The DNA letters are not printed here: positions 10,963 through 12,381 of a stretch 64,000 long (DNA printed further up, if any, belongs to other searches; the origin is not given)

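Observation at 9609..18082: Mad/Mdc-like ACP-dependent decarboxylase operon with an embedded ATP-dependent biotin carboxylase (AccC)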

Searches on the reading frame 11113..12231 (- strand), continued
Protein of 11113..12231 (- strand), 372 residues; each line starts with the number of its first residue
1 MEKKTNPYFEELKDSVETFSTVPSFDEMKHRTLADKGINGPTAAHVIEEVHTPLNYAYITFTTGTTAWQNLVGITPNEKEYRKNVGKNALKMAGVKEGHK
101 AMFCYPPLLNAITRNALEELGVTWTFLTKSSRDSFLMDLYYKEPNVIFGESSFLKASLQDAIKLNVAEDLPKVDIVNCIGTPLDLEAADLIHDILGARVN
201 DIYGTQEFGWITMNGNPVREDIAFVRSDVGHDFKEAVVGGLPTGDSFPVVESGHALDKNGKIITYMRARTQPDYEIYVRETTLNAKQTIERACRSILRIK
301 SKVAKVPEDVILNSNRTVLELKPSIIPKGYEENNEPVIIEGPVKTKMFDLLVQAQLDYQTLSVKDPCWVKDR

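Call 32: find_encoding_contigs(protein=P0137, flank=10000, max_places=1)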
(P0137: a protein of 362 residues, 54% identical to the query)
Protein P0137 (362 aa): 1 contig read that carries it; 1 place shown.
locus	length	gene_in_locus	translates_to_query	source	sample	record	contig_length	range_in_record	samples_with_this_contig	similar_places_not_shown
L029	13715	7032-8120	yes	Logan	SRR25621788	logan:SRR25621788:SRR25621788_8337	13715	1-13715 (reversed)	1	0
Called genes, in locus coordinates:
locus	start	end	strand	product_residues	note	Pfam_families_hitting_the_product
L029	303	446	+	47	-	-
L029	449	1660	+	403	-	PF03977:OAD_beta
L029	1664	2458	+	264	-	PF03099:BPL_LplA_LipB, PF16917:BPL_LplA_LipB_2, PF02237:BPL_C (weak)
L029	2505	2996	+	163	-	PF09021:HutP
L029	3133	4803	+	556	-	PF16957:Mal_decarbox_Al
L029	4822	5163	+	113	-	PF06857:ACP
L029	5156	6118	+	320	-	PF01039:Carboxyl_trans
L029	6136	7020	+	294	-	PF01039:Carboxyl_trans (weak), PF03255:ACCA (weak), PF06833:MdcE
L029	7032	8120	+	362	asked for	PF27502:MadH_C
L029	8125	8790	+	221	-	PF20866:MdcG_N, PF10620:MdcG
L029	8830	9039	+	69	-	PF00364:Biotin_lipoyl, PF25917:BSH_RND, PF25919:BSH_CusB (faint), PF25973:BSH_CzcB (faint), PF25984:BSH_YknX (faint), PF25997:BSH_YhbJ (weak), PF26077:BSH_Fcp1 (faint)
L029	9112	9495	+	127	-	PF03817:MadL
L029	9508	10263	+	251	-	PF03818:MadM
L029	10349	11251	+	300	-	PF01874:CitG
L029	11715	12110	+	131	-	PF28011:GrdX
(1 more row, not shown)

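Call 52: find_related_loci(query=A1, collection=metagenome_contigs, flank=10000)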
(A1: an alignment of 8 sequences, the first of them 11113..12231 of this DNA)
Query A1 (372 aa) in metagenome_contigs; peptide patterns used: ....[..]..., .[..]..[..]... (x = any residue, [..] = any of these).
426 stretches matched a pattern; 251 encode a relative of the query (tblastn E <= 1e-3); the best 80 are kept; 80 distinct loci.
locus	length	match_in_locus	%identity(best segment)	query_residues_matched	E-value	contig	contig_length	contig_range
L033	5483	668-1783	95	1-372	0e+0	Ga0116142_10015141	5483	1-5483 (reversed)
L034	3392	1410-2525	95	1-372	0e+0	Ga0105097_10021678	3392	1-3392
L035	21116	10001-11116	94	1-372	0e+0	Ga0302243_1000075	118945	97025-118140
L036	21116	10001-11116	94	1-372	0e+0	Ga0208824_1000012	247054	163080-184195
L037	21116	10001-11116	93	1-372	0e+0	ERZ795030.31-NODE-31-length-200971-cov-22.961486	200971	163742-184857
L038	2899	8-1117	92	3-372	0e+0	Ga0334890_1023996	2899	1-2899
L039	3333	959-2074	92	1-372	0e+0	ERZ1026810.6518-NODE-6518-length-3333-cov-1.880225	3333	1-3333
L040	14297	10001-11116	90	1-372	0e+0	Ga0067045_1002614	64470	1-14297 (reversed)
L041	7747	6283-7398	89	1-372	0e+0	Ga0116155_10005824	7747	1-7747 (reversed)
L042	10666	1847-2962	89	1-372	0e+0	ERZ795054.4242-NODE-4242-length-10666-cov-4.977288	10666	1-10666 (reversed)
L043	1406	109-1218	82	1-372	0e+0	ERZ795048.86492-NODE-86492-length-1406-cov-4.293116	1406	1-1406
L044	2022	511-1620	81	1-372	0e+0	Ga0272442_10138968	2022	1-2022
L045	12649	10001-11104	80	3-372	0e+0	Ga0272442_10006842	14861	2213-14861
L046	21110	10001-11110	80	1-372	0e+0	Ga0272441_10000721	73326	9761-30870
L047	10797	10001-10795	84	1-265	3e-153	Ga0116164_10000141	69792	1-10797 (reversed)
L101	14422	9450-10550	48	1-372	1e-116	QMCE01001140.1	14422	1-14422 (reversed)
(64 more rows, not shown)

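Call 56: search_protein_families(library=pfam, proteins=[L101:4372-5472:+, L101:3592-4296:+, L101:2700-3524:+, L101:1648-2619:+, L101:10569-11498:+, L101:11263-12675:+, L101:12709-14229:+, L101:434-1036:+], max_evalue=0.001)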
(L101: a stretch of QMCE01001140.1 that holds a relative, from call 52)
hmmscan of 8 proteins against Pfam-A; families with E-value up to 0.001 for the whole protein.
L101:4372-5472:+ (366 aa): 2 families
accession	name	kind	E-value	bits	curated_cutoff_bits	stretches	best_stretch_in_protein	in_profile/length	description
PF05343.19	Peptidase_M42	-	7e-72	242.4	23.2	1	48-348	1-290/292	M42 glutamyl aminopeptidase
PF01546.33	Peptidase_M20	-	1.3e-05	25.6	24.6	1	179-355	34-204/206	Peptidase family M20/M25/M40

L101:3592-4296:+ (234 aa): 0 families

L101:2700-3524:+ (274 aa): 1 family
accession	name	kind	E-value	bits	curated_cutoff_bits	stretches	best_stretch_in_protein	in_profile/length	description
PF16481.10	DUF5058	-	7.5e-58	196.2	28.2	1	49-265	1-222/222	Domain of unknown function (DUF5058)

L101:1648-2619:+ (323 aa): 0 families

L101:10569-11498:+ (309 aa): 0 families

L101:11263-12675:+ (470 aa): 0 families

L101:12709-14229:+ (506 aa): 3 families
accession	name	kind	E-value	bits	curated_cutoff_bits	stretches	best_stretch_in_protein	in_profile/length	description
PF00005.33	ABC_tran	-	4.3e-50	170.3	25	2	21-171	1-137/137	ABC transporter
PF13304.12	AAA_21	-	9.1e-10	39.5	27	1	33-90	1-50/304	AAA domain, putative AbiEii toxin, Type IV TA system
PF02367.23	TsaE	-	0.00063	20.1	26.6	0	27-52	17-42/128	Threonylcarbamoyl adenosine biosynthesis protein TsaE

L101:434-1036:+ (200 aa): 0 families

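Call 65: search_protein_families(library=ncbifam, proteins=[L027:5181-5726:+, L027:3879-5105:+, L024:4253-5464:+], max_evalue=0.00001)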
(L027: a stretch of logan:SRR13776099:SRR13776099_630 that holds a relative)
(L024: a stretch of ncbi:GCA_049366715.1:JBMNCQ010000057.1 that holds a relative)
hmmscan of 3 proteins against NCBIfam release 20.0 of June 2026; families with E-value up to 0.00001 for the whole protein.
L027:5181-5726:+ (181 aa): 20 families
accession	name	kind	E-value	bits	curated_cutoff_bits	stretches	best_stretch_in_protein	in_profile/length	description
TIGR00531.1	BCCP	equivalog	1.3e-22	81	115.2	1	59-179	36-155/156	acetyl-CoA carboxylase biotin carboxyl carrier protein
NF006761.0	PRK09282.1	domain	1.3e-15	56.9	402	1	87-179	511-590/591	pyruvate carboxylase subunit B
NF005457.0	PRK07051.1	equivalog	2.3e-15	56.5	87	1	104-180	6-80/80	acetyl-CoA carboxylase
NF005117.0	PRK06549.1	equivalog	3.9e-14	53.4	159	1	59-178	23-129/130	acetyl-CoA carboxylase biotin carboxyl carrier protein subunit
NF047903.1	MmDecMmdC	equivalog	2.4e-13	50.7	200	1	68-178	18-131/132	methylmalonyl-CoA decarboxylase subunit gamma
NF010643.0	PRK14040.1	subfamily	1.2e-11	43.8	892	1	100-178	525-594/595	oxaloacetate decarboxylase subunit alpha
NF008814.0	PRK11854.1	equivalog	2.4e-11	42.8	722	1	68-180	75-180/637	pyruvate dehydrogenase complex dihydrolipoyllysine-residue acetyltransferase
TIGR01108.1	oadA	equivalog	1.4e-10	40.2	756.5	1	96-175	512-582/582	sodium-extruding oxaloacetate decarboxylase subunit alpha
NF009554.0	PRK12999.1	equivalog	2.9e-10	38.6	965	1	127-179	1094-1146/1147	pyruvate carboxylase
NF004173.0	PRK05641.1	equivalog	3.3e-10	40.7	199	1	72-176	58-150/153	putative acetyl-CoA carboxylase biotin carboxyl carrier protein subunit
NF006079.0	PRK08225.1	equivalog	1.6e-09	37.6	95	1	127-179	18-70/70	acetyl-CoA carboxylase biotin carboxyl carrier protein subunit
TIGR02712.1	urea_carbox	equivalog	3.8e-09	34.8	1303.85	1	124-179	1146-1201/1201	urea carboxylase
NF004547.1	PRK05889.1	equivalog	4.3e-09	36.4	75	1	127-179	19-71/71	biotin/lipoyl-binding carrier protein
TIGR01235.1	pyruv_carbox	equivalog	2.2e-08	32.1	1114.45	1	127-179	1091-1143/1143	pyruvate carboxylase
TIGR01347.1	sucB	equivalog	2.8e-08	33.4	378.65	1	127-180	23-76/404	dihydrolipoyllysine-residue succinyltransferase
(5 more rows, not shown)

L027:3879-5105:+ (408 aa): 5 families
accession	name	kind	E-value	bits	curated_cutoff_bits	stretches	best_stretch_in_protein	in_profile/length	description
TIGR01109.1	Na_pump_decarbB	subfamily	6.7e-158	525.3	190.6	1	23-402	1-354/354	sodium ion-translocating decarboxylase subunit beta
NF012020.0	PRK15476.1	subfamily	4.7e-147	490.5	820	1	7-405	3-428/433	oxaloacetate decarboxylase subunit beta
NF012021.0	PRK15477.1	subfamily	2.5e-146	488.1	824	1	9-405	5-428/433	oxaloacetate decarboxylase subunit beta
NF012019.0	PRK15475.1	subfamily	4.4e-146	487.4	822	1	9-405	5-428/433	oxaloacetate decarboxylase subunit beta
TIGR03136.1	malonate_biotin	equivalog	1.5e-52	179.2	596.9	1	24-406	24-395/399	Na+-transporting malonate decarboxylase, carboxybiotin decarboxylase subunit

L024:4253-5464:+ (403 aa): 5 families
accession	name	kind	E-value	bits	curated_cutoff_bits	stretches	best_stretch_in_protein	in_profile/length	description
TIGR03136.1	malonate_biotin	equivalog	1.1e-208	693.3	596.9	1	4-402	2-399/399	Na+-transporting malonate decarboxylase, carboxybiotin decarboxylase subunit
TIGR01109.1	Na_pump_decarbB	subfamily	4.6e-60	203.5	190.6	1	27-394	3-354/354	sodium ion-translocating decarboxylase subunit beta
NF012020.0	PRK15476.1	subfamily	4.1e-44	151.3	820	1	99-397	126-428/433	oxaloacetate decarboxylase subunit beta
NF012021.0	PRK15477.1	subfamily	1.1e-43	150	824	1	99-397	126-428/433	oxaloacetate decarboxylase subunit beta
NF012019.0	PRK15475.1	subfamily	2.4e-43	148.8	822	1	99-397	126-428/433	oxaloacetate decarboxylase subunit beta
